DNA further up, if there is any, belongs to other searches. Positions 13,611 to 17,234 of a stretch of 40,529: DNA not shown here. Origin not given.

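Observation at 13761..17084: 1107-aa Mrr-like nuclease fused to a helical-repeat sensor-like body, with no NTPase, directly upstream of mod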

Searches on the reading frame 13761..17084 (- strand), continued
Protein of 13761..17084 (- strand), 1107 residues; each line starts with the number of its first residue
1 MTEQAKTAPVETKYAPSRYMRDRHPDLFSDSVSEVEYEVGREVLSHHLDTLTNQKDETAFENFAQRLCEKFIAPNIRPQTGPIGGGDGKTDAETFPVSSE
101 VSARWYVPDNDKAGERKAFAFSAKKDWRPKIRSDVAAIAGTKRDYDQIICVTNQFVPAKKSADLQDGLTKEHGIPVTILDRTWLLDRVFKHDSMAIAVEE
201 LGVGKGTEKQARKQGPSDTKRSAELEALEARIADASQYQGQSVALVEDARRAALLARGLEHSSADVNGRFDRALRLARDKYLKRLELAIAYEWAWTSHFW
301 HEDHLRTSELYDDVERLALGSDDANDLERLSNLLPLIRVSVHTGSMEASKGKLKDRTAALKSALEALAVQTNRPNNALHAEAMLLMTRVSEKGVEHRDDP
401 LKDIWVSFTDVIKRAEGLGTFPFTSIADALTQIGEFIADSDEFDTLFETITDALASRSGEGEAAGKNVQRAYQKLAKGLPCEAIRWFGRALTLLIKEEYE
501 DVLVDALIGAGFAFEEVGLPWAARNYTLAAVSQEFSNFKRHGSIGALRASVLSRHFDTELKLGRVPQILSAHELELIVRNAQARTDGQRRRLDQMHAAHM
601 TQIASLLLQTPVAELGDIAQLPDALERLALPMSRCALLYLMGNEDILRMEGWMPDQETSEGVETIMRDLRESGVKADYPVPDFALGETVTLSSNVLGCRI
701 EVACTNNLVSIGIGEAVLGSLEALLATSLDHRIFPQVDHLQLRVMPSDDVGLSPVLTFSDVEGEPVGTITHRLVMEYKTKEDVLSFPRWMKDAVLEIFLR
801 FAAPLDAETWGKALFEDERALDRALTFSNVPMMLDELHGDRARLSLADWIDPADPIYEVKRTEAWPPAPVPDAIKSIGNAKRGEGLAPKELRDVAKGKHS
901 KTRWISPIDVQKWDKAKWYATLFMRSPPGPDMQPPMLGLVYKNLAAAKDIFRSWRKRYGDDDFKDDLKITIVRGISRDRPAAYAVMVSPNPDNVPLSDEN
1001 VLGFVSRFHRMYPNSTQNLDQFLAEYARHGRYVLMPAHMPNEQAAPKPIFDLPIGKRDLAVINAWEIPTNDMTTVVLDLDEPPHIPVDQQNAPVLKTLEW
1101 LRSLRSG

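Call 33: predict_structure(alignment_id=A2)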
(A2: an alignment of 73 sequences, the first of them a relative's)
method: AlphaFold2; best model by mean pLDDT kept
length: 1107 residues; sequences in the alignment: 73
mean_pLDDT: 87.7   pTM: 0.75
mean pLDDT of the five models: 87.7, 86.5, 84.3, 84.0, 82.8
residues with pLDDT >= 90: 619; 70-90: 419; 50-70: 50; < 50: 19
segments of 3 or more residues with pLDDT < 50: 1-12, 82-88
pLDDT, mean of each block of 10 residues (from residue 1): 38 71 84 76 88 82 86 75 44 74 61 78 87 87 86 89 91 91 89 81 72 82 94 86 93 94 94 95 94 95 93 94 93 92 88 93 94 91 93 76 93 86 90 86 93 86 92 92 90 83 93 93 95 84 79 96 95 91 77 92 96 94 95 96 93 86 93 92 94 91 96 96 84 88 94 93 92 87 90 94 90 80 83 87 90 94 80 71 75 73 90 94 82 90 95 94 94 95 96 79 91 93 92 95 91 94 94 92 91 92 86
secondary structure, 60 per line:
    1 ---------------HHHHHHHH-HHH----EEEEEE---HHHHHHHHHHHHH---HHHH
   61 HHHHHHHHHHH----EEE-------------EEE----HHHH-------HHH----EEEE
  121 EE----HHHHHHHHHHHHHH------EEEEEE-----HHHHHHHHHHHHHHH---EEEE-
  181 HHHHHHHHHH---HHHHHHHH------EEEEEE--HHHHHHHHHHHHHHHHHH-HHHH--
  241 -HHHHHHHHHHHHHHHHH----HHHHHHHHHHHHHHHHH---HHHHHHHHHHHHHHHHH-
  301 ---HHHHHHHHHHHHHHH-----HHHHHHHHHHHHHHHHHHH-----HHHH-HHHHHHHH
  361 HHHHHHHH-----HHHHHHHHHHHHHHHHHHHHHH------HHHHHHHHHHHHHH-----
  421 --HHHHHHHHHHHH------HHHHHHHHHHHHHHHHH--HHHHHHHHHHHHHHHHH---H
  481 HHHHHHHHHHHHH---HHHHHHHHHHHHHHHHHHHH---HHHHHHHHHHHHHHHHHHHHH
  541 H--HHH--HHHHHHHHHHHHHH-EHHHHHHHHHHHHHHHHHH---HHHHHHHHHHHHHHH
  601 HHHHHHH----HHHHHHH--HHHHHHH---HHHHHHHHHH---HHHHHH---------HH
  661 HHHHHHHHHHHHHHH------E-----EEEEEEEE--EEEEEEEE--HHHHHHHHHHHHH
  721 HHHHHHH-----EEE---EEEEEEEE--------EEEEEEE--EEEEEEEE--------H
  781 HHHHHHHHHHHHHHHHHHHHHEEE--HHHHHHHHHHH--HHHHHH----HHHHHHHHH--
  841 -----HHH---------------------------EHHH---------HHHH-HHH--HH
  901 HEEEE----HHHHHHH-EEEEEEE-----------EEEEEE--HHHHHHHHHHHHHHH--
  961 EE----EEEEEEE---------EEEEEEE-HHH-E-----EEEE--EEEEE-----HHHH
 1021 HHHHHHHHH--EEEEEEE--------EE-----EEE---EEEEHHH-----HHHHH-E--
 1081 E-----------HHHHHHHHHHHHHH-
elements in order (helices of 4 or more, strands of 3 or more residues): H16-23 E32-37 H41-53 H57-71 E76-78 E92-94 H99-102 E117-122 H127-140 E147-152 H158-172 E176-179 H181-190 H194-201 E208-213 H216-233 H235-238 H242-258 H263-279 H283-299 H304-318 H324-342 H348-351 H353-368 H374-395 H402-415 H423-434 H441-457 H460-476 H480-493 H497-516 H520-541 H549-562 H565-582 H586-607 H612-618 H621-627 H631-640 H644-649 H659-675 E688-695 E698-705 H708-727 E733-735 E739-746 E755-761 E764-771 H780-801 E802-804 H807-817 H820-825 H830-838 H889-892 E902-905 H910-916 E918-924 E936-941 H944-958 E967-973 E983-989 E1001-1004 E1007-1011 H1017-1029 E1032-1038 E1054-1056 E1060-1063 H1072-1076 H1093-1106
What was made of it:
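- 16440..17012 (-): N-terminal alpha/beta domain (residues 25-215). Divergent Mrr_cat-like restriction-endonuclease-fold domain and the presumed effector. The DSSP order H57-71, E76-78, E92-94, E117-122, H127-140, E147-152, H158-172, E176-179 fits the alpha-beta-beta-beta-alpha-beta core (call 33).
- On Mrr_cat / PD-(D/E)xK restriction-endonuclease fold: The order of secondary-structure elements in the AlphaFold2 model fits (call 33).
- On Avs / STAND antiviral NTPases: Residues 216-675 are purely helical (call 33).
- Checked: Residues 216-675 are entirely helical in an AlphaFold2 model (pLDDT 87.7, call 33).
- Its secondary-structure order fits the PD-(D/E)xK core (call 33).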

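Call 35: search_protein_representatives(alignment_id=A2)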
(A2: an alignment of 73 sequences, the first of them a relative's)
Query: 73 sequences, 1109 profile positions. Proteins with E-value up to 0.001 (for the whole library): 2935; up to 1e-10: 2123; up to 1e-30: 1056. The best 150 are listed.
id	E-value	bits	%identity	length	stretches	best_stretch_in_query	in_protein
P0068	0.0e+00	1794.5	-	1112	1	6-1107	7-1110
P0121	0.0e+00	1359.2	-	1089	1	20-1106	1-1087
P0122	0.0e+00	1344.2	-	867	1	5-863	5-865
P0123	0.0e+00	1231.4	-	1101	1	12-1107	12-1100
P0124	0.0e+00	1176.6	-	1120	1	4-1103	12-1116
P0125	0.0e+00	1171.5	-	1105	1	7-1103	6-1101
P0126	0.0e+00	1163.7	-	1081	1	20-1107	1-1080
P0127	0.0e+00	1153.8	-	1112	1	12-1107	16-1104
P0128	0.0e+00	1124.2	-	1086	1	20-1105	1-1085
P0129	0.0e+00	1119.3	-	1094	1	20-1108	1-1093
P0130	0.0e+00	1113.9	-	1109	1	5-1107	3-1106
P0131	0.0e+00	1108.3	-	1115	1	10-1107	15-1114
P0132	0.0e+00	1105.2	-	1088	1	20-1108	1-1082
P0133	0.0e+00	1104.4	-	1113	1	6-1106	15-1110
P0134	0.0e+00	1101.4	-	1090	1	20-1107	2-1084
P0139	0.0e+00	1075.3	-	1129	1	15-1107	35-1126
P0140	0.0e+00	1073.7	-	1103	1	15-1103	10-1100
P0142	0.0e+00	1071.5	-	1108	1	7-1105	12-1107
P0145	0.0e+00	1056.0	-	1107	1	7-1108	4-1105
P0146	0.0e+00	1049.2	-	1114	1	11-1107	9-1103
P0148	0.0e+00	1038.8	-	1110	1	11-1107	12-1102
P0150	0.0e+00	1027.3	-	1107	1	15-1090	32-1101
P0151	0.0e+00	1021.5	-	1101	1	5-1106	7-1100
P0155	3.4e-296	1002.1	-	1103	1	6-1107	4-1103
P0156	5.2e-296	1001.5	-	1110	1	11-1102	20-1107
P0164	7.3e-282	954.7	-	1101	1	11-1104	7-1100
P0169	1.3e-273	927.4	-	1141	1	8-1101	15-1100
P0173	1.8e-270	916.9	-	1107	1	14-1102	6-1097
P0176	2.2e-269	913.3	-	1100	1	9-1103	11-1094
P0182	2.9e-266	903.0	-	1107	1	10-1107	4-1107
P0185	7.6e-266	901.6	-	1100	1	11-1103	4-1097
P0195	4.0e-259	879.3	-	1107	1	9-1104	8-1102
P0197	8.1e-258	875.0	-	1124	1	10-1107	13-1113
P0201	1.9e-255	867.2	-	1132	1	5-1107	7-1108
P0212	2.8e-252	856.7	-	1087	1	15-1107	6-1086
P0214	1.6e-250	850.9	-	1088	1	13-1100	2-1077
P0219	1.4e-249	847.8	-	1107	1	13-1106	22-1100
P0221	2.5e-248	843.6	-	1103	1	17-1107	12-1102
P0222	1.3e-247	841.3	-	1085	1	13-1100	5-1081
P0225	2.3e-245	833.8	-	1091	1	10-1107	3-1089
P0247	2.0e-231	787.6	-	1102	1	3-1100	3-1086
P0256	6.8e-228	775.9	-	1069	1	20-1100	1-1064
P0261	1.1e-225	768.6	-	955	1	152-1107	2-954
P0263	2.5e-225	767.4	-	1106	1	14-1107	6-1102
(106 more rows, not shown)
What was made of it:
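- Nearly all of the best 150 listed are about 1,100 aa and match the profile end to end (call 35).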

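Call 36: fold_search(model_id=the predicted structure, library=pdb)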
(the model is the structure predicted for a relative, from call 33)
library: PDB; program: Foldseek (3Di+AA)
matches with E <= 10: 1067; with E <= 0.001: 0
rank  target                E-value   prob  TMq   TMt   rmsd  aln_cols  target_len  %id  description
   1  5a7d_C                3.7e-03  1.00  0.18  0.43  12.2       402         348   13  Tetrameric assembly of LGN with Inscuteable (released 2016-08-03)
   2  5a7d_G                3.9e-03  1.00  0.19  0.45   9.4       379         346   13  Tetrameric assembly of LGN with Inscuteable (released 2016-08-03)
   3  4a1s_B                4.7e-03  1.00  0.20  0.53   8.9       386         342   10  Crystallographic structure of the Pins:Insc complex (released 2012-03-28)
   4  5a7d_H                5.1e-03  1.00  0.19  0.46  10.4       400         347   13  Tetrameric assembly of LGN with Inscuteable (released 2016-08-03)
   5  5a7d_E                5.7e-03  1.00  0.17  0.41  11.5       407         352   14  Tetrameric assembly of LGN with Inscuteable (released 2016-08-03)
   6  9y6s_6y               5.9e-03  1.00  0.13  0.26  11.9       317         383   17  96-nm repeat of the Leishmania tarentolae doublet microtubule (released 2025-12-17)
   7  8fh3_B                6.2e-03  0.85  0.08  0.08  35.5       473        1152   12  Human IFT-A complex structures provide molecular insights into ciliary transport (released 2023-02-22)
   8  7y4i_B                6.4e-03  1.00  0.13  0.17  20.7       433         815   12  Crystal structure of SPINDLY in complex with GDP (released 2022-12-07)
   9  4a1s_A                6.7e-03  1.00  0.17  0.41  12.0       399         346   12  Crystallographic structure of the Pins:Insc complex (released 2012-03-28)
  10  9hvq_Q                6.7e-03  0.82  0.11  0.13  31.2       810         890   11  Structure of the transcribing Pol II-DSIF-PAF-SPT6-RECQL5 complex (released 2025-07-16)
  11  7b6h                  7.8e-03  0.97  0.11  0.17  26.4       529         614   12  Drosophila melanogaster TRAPP C11 subunits region 1 to 718 (released 2021-06-09)
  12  7xn7_q                8.1e-03  0.96  0.15  0.16  33.4       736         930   13  RNA polymerase II elongation complex containing Spt4/5, Elf1, Spt6, Spn1 and Paf1C (released 2022-09-07)
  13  8q9t_E                8.8e-03  0.96  0.13  0.13  24.2       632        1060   11  CryoEM structure of a S. Cerevisiae Ski238 complex bound to RNA (released 2023-11-29)
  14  8h6e_4G               8.8e-03  0.54  0.07  0.09  23.2       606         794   14  Cryo-EM structure of human exon-defined spliceosome in the late pre-B state. (released 2024-05-01)
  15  5a7d_B                9.1e-03  1.00  0.20  0.47   9.0       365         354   12  Tetrameric assembly of LGN with Inscuteable (released 2016-08-03)
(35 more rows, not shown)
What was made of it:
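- On Avs / STAND antiviral NTPases: N-domain at residues 25-215, then a TPR-like body at 216-675 (calls 33, 36).
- Checked: These matches are weak: E >= 3.7e-3, Foldseek probability 1.0 (call 36).
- The body is TPR-like (call 36).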

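Call 40: search_protein_families(library=pfam, alignment_id=A1, max_evalue=1)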
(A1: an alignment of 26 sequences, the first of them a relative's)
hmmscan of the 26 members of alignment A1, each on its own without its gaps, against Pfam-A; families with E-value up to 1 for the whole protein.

A. member 1, P0001 (1107 aa): 0 families

B. families by the number of members that match (of 26 scanned): 10 families
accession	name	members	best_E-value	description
PF18295.7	Pdase_M17_N2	1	0.019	M17 aminopeptidase N-terminal domain 2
PF24965.1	TRS130_4HB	1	0.038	TRS130-like four helical bundle domain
PF14480.11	DNA_pol3_a_NI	1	0.1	DNA polymerase III polC-type N-terminus I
PF11940.14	DUF3458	1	0.11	Domain of unknown function (DUF3458) Ig-like fold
PF08823.16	PG_binding_2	1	0.14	Putative peptidoglycan binding domain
PF10385.14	RNA_pol_Rpb2_45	1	0.19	RNA polymerase beta subunit external 1 domain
PF09793.14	AD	1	0.27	Anticodon-binding domain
PF16326.10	ABC_tran_CTD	1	0.28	ABC transporter C-terminal domain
PF06501.16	Herpes_U55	1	0.3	Human herpesvirus U55 protein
PF11083.13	Relaxase_C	1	0.4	C-terminal helical hairpin domain from relaxase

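Call 52: find_encoding_contigs(protein=P0020, flank=10000, max_places=3)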
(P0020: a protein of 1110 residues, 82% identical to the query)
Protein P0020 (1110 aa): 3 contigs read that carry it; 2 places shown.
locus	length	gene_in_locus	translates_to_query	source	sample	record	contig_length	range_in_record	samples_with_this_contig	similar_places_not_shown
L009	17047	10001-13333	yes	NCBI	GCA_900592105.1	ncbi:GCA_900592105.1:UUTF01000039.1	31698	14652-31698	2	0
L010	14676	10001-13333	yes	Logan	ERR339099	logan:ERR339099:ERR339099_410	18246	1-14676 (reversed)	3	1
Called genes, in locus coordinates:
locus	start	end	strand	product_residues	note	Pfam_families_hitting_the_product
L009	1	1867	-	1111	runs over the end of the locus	-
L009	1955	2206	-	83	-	-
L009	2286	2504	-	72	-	-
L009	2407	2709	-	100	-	PF21217:PaaA2 (weak)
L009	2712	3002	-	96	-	PF05016:ParE_toxin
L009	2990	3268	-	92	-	PF01402:RHH_1, PF21775:PutA_1st (weak), PF27535:RelB3_C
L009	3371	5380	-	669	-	PF03432:Relaxase, PF22863:TraI_middle, PF18821:LPD7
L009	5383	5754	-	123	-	PF21983:NikA-like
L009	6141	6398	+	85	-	-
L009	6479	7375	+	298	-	-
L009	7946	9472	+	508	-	-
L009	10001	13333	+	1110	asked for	-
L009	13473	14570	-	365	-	PF24624:Int_N (weak), PF00589:Phage_integrase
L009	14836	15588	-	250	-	-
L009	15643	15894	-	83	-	PF05016:ParE_toxin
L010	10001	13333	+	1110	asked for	-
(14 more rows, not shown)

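Call 53: find_encoding_contigs(protein=P0041, flank=10000, max_places=2)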
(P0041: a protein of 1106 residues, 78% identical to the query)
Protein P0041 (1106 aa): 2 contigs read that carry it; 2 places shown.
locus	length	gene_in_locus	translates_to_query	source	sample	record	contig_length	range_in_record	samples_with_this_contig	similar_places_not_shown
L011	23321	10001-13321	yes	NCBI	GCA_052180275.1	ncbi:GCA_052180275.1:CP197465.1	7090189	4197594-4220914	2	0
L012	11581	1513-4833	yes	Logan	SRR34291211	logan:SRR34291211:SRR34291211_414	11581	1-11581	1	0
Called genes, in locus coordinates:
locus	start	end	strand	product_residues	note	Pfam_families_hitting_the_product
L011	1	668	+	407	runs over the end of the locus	PF13480:Acetyltransf_6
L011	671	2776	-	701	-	PF02706:Wzz, PF13614:AAA_31 (faint)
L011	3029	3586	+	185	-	PF02563:Poly_export, PF22461:SLBB_2 (weak), PF10531:SLBB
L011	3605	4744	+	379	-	PF13439:Glyco_transf_4, PF13579:Glyco_trans_4_4, PF00534:Glycos_transf_1, PF13692:Glyco_trans_1_4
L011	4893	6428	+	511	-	PF13727:CoA_binding_3, PF02397:Bac_transf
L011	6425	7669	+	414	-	PF04932:Wzy_C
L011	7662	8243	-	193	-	-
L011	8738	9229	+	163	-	-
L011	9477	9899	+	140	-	-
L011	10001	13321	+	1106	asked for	-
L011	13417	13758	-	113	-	-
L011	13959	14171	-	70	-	-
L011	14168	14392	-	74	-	-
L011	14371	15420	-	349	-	-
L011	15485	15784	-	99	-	PF12728:HTH_17 (weak)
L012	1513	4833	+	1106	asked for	-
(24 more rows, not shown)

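Call 54: find_encoding_contigs(protein=P0113, flank=10000, max_places=2)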
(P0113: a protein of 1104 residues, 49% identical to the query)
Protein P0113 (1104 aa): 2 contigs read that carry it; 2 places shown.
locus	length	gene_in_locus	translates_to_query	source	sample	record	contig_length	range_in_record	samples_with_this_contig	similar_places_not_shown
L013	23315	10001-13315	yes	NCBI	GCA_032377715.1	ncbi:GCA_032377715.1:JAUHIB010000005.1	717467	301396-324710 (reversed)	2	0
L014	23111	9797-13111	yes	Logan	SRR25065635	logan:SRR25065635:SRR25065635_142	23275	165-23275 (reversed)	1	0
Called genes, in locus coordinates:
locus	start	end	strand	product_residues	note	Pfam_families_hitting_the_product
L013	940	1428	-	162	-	-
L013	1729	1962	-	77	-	-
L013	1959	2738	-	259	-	-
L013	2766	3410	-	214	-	-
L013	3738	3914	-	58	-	-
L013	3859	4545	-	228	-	PF07278:DUF1441 (weak)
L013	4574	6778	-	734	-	-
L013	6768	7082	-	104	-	-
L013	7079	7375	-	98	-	-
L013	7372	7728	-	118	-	-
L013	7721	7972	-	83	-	-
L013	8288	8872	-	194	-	-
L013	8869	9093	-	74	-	-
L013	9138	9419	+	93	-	-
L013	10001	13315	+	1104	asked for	-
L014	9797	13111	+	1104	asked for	-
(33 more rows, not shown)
